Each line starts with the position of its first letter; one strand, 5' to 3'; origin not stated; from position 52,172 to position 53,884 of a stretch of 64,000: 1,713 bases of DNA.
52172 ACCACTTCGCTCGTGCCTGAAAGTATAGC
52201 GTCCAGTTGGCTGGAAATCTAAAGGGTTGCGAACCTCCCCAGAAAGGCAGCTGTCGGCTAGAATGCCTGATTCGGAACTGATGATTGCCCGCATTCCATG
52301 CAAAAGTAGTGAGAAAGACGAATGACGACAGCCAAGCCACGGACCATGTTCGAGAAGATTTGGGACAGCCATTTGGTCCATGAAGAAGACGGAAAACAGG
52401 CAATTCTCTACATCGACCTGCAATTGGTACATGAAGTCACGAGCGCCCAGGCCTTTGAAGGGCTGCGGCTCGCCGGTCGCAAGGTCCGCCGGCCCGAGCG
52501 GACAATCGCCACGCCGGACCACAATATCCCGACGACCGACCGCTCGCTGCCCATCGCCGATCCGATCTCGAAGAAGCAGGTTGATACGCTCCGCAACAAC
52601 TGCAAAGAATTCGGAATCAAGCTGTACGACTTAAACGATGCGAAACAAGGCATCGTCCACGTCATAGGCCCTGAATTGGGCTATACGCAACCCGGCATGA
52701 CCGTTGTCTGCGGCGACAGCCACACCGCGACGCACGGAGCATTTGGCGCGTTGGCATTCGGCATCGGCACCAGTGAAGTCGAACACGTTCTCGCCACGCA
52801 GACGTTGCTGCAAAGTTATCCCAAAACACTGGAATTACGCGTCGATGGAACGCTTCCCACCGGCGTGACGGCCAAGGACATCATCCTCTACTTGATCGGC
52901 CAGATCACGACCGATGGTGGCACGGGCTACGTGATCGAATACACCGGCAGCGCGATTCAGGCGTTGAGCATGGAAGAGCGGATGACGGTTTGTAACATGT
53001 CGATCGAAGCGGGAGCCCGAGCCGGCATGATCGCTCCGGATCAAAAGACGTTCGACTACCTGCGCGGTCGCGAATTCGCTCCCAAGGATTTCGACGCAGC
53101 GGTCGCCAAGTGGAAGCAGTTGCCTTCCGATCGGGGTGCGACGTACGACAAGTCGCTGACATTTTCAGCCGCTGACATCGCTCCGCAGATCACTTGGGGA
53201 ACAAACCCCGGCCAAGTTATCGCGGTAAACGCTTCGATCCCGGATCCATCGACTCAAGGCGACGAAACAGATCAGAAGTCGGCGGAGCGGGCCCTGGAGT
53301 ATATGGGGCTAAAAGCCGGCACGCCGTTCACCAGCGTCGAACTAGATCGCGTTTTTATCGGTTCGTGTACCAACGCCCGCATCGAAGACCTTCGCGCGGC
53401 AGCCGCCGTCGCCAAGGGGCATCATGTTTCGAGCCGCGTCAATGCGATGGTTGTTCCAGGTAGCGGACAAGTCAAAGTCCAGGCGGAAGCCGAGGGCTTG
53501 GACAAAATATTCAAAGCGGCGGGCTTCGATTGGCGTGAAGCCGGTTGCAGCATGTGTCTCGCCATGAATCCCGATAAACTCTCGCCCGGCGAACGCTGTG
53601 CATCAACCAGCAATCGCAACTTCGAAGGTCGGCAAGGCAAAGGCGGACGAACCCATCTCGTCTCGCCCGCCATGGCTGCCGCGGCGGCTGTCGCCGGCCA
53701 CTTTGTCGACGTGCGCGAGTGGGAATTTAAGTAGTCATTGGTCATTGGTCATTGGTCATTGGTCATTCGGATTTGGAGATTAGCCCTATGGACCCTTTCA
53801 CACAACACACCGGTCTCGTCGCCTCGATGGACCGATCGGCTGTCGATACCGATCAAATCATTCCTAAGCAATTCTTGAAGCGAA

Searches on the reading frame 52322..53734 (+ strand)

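Call 50: search_protein_families(library=pfam, proteins=[window:52322-53734:+], max_evalue=0.00001)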
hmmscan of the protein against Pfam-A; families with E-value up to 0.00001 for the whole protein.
window:52322-53734:+ (470 aa): 1 family
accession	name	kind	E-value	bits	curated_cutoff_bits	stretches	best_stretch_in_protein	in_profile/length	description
PF00330.25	Aconitase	-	1.2e-183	611.8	28.7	1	11-459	1-463/463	Aconitase family (aconitate hydratase)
